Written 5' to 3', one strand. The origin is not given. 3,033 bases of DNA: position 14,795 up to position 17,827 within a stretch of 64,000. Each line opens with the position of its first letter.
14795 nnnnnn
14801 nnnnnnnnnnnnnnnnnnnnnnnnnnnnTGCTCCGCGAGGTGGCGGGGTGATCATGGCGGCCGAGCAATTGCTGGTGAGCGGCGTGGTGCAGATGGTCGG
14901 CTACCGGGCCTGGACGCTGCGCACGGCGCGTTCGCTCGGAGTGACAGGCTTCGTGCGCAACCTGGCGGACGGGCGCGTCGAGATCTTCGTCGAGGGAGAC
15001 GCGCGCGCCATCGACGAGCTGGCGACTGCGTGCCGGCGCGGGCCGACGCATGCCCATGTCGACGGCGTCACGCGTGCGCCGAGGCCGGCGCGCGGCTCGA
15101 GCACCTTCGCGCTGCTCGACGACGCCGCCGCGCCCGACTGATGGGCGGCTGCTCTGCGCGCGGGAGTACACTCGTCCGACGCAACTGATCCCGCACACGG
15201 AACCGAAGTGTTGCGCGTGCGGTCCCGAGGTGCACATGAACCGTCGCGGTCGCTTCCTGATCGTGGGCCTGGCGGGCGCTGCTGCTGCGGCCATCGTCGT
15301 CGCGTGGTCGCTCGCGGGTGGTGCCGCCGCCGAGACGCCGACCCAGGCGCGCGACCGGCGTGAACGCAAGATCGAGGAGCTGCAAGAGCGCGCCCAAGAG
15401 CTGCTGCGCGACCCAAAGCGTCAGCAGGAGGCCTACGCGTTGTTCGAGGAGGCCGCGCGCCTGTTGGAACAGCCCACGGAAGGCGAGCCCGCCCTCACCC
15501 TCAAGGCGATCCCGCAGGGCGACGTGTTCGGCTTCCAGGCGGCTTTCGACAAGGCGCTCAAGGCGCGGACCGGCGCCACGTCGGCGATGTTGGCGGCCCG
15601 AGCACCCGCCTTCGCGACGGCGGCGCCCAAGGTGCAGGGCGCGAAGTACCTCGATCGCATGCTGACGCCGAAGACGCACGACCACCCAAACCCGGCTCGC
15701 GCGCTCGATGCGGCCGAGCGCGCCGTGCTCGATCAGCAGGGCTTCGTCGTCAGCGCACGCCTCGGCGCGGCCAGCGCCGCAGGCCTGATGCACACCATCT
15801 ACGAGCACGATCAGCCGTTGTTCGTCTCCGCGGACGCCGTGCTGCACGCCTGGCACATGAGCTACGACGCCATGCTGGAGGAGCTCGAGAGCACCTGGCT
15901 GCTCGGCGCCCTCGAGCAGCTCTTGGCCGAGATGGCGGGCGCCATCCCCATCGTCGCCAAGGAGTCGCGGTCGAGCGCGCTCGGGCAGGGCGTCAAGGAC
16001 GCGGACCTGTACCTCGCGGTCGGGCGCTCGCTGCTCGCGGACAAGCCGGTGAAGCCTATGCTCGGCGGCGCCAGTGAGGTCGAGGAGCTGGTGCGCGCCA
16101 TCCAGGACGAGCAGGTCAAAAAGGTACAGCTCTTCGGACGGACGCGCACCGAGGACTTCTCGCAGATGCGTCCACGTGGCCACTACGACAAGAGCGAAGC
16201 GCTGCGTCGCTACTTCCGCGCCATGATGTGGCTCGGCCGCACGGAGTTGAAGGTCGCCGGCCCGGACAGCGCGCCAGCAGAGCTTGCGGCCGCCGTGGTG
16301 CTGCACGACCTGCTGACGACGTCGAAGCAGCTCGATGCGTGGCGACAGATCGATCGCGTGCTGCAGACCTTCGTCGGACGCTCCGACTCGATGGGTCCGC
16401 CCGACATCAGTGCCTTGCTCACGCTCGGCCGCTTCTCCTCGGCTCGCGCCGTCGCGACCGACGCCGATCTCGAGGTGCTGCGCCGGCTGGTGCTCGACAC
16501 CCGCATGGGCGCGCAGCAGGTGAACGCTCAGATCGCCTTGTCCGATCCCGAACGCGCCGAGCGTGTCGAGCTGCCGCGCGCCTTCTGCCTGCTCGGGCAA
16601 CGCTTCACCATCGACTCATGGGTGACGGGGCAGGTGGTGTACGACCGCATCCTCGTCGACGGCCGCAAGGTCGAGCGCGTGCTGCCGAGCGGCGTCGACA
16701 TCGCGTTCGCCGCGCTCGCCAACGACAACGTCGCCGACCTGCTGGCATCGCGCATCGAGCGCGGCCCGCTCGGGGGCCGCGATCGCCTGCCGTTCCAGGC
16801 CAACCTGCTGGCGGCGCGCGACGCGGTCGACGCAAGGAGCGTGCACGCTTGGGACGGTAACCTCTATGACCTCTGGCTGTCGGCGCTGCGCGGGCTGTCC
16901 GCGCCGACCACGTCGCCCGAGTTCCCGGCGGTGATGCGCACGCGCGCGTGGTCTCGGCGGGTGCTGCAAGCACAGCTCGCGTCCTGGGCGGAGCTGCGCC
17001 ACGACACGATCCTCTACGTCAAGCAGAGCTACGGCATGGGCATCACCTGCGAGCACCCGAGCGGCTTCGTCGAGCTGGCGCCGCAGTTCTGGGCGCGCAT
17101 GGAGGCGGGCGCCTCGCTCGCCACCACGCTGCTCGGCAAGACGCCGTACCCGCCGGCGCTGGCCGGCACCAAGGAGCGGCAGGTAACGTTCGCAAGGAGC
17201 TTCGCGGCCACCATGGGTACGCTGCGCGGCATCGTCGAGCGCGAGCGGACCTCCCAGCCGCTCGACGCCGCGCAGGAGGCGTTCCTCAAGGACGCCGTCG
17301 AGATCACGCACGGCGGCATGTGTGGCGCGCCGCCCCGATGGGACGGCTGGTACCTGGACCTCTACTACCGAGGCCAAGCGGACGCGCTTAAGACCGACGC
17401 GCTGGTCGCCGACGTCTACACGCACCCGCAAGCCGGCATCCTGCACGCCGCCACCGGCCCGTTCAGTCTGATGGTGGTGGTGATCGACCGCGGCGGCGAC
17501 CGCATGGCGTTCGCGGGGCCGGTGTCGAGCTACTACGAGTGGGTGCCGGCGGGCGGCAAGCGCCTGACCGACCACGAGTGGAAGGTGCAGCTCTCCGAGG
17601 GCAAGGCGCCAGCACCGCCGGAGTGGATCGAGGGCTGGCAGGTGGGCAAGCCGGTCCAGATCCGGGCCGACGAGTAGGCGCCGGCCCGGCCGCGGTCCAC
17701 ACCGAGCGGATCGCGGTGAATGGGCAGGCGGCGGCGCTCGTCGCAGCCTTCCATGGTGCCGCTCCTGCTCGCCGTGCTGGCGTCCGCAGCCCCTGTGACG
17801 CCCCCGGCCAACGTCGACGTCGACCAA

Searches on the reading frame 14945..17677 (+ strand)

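Call 120: search_protein_families(library=pfam, proteins=[window:14945-17677:+], max_evalue=0.0001)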
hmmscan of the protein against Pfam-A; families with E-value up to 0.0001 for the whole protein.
window:14945-17677:+ (910 aa): 1 family
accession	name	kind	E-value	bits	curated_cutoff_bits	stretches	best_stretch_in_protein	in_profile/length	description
PF11369.13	DUF3160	-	5.9e-149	498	25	1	256-895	2-632/632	Protein of unknown function (DUF3160)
